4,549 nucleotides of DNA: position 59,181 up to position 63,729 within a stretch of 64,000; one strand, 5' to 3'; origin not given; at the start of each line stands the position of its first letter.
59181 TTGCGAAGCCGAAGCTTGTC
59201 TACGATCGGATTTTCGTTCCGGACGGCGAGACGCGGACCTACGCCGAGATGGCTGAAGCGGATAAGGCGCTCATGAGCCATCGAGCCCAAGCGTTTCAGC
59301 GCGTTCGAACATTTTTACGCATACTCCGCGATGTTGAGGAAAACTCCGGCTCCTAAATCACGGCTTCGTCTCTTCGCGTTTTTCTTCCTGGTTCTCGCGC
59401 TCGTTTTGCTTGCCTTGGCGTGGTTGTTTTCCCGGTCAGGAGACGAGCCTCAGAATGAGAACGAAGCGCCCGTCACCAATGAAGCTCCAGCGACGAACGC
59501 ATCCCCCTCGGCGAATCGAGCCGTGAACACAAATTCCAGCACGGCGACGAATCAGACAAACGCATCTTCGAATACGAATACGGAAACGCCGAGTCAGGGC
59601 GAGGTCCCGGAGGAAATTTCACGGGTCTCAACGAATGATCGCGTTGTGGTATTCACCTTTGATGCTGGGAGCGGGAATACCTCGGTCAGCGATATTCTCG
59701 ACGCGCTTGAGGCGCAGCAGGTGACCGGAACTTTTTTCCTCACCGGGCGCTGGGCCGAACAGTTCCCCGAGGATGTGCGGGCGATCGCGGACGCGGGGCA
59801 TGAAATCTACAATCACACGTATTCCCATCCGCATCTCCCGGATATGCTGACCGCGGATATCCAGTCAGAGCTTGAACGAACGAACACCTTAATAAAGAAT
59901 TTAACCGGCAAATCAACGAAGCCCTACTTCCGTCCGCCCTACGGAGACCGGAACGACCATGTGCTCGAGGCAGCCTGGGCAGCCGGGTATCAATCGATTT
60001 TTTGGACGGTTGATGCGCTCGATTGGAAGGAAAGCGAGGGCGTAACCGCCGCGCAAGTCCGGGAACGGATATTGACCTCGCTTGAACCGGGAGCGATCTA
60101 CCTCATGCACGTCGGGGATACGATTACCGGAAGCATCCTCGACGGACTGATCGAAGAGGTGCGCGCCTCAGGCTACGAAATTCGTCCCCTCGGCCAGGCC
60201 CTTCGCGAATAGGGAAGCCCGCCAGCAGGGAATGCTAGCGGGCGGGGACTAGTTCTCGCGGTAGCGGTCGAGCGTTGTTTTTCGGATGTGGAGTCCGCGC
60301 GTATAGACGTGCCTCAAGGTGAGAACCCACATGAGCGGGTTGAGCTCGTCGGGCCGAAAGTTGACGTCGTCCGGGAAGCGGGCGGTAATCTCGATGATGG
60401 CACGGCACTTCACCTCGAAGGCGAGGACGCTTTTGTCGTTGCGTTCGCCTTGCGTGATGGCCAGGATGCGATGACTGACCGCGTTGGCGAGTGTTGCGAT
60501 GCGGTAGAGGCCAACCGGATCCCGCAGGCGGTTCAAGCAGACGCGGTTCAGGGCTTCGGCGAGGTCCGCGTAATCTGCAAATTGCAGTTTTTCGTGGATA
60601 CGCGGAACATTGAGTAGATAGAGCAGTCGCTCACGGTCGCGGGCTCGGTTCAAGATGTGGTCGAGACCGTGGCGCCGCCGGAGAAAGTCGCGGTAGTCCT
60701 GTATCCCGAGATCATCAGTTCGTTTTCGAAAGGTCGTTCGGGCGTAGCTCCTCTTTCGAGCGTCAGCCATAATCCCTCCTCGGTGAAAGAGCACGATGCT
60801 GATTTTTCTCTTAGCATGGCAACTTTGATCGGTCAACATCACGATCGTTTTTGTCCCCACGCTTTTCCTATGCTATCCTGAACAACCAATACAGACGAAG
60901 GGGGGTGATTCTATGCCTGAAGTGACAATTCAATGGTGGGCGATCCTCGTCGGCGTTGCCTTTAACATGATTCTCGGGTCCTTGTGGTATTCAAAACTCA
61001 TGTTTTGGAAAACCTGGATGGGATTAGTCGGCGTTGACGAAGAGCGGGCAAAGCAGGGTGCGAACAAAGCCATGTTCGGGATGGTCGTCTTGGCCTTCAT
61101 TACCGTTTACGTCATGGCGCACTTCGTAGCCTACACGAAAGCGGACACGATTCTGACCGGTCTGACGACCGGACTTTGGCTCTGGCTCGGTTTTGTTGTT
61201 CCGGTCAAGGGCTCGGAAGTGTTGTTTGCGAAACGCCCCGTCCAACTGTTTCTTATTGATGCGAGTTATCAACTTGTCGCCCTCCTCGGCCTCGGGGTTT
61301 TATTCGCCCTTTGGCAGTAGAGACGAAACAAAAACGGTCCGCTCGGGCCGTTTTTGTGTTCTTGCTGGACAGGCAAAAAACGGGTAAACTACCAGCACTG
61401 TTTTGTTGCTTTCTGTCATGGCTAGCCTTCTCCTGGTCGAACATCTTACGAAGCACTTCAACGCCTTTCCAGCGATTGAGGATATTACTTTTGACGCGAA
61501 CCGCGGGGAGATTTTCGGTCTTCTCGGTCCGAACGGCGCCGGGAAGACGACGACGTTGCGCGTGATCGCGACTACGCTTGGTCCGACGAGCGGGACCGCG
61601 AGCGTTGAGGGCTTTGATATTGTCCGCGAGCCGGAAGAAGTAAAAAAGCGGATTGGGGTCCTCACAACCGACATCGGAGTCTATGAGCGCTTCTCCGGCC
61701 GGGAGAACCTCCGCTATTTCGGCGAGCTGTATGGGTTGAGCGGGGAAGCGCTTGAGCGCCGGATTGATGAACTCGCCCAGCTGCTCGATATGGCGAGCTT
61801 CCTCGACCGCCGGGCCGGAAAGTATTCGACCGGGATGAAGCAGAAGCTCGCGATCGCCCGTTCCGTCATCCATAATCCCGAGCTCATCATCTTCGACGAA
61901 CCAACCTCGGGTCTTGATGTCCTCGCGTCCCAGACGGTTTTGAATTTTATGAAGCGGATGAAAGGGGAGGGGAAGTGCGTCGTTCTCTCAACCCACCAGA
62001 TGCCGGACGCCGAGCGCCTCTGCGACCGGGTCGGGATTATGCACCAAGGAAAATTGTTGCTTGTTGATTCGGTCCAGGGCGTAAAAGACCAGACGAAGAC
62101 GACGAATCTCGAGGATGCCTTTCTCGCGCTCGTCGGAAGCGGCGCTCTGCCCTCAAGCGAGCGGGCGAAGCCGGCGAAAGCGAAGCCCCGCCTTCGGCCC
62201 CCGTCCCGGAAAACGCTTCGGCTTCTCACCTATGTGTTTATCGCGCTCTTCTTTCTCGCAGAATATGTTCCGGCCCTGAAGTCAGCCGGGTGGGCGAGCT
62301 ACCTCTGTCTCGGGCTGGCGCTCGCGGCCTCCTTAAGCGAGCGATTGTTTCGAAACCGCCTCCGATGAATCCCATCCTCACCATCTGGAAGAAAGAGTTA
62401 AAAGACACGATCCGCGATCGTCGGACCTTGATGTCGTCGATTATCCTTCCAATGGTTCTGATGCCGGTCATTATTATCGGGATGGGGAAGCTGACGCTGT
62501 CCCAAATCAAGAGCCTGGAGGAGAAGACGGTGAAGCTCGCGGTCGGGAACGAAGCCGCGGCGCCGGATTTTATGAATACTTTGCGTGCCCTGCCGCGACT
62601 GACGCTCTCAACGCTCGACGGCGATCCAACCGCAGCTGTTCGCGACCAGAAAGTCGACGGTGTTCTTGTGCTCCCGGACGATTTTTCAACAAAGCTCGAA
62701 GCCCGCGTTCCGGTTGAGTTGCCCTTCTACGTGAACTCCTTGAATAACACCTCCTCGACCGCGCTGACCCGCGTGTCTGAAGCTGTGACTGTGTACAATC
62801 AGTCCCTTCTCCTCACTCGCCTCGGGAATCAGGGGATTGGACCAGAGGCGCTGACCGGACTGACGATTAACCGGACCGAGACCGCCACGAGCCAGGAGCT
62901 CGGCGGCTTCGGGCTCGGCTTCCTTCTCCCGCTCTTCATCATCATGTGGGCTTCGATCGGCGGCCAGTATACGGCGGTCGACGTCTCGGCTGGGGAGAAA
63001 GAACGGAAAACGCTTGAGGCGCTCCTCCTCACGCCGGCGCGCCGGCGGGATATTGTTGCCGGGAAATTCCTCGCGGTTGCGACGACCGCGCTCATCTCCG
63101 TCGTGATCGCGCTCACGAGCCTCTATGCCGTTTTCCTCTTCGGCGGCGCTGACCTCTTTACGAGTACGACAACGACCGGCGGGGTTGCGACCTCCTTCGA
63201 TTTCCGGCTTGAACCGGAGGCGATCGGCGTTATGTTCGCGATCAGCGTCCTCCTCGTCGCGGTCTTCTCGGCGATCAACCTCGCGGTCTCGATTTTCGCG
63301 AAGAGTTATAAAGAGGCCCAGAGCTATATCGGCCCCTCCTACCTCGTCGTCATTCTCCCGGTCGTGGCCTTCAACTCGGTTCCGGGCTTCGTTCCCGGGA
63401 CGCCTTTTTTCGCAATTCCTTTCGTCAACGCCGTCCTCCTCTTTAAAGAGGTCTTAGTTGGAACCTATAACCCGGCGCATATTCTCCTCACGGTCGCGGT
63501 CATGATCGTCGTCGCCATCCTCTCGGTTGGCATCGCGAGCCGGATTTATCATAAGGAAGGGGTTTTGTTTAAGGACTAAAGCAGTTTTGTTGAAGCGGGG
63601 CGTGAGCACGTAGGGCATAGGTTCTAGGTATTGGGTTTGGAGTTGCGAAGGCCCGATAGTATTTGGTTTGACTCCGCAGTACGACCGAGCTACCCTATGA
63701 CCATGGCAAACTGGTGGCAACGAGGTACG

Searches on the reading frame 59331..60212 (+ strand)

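Call 59: search_protein_families(library=pfam, proteins=[window:59331-60212:+], max_evalue=0.00001)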
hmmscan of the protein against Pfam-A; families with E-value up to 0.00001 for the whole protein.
window:59331-60212:+ (293 aa): 1 family
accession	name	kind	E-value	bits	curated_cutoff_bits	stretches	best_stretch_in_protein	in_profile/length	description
PF01522.26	Polysacc_deac_1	-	3.3e-36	124.4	23.1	1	100-222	3-123/124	Polysaccharide deacetylase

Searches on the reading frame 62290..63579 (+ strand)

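Call 59: search_protein_families(library=pfam, proteins=[window:62290-63579:+], max_evalue=0.00001)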
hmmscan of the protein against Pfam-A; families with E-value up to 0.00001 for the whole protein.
window:62290-63579:+ (429 aa): 3 families
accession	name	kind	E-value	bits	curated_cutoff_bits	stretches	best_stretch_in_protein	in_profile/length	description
PF12698.13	ABC2_membrane_3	-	1.2e-31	110.5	31.6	1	53-417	5-346/347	ABC-2 family transporter protein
PF12679.13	ABC2_membrane_2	-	3.1e-25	89.4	27.2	1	30-422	1-280/283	ABC-2 family transporter protein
PF01061.29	ABC2_membrane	-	4.1e-06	26.9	26.9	0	207-356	51-175/211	ABC-2 type transporter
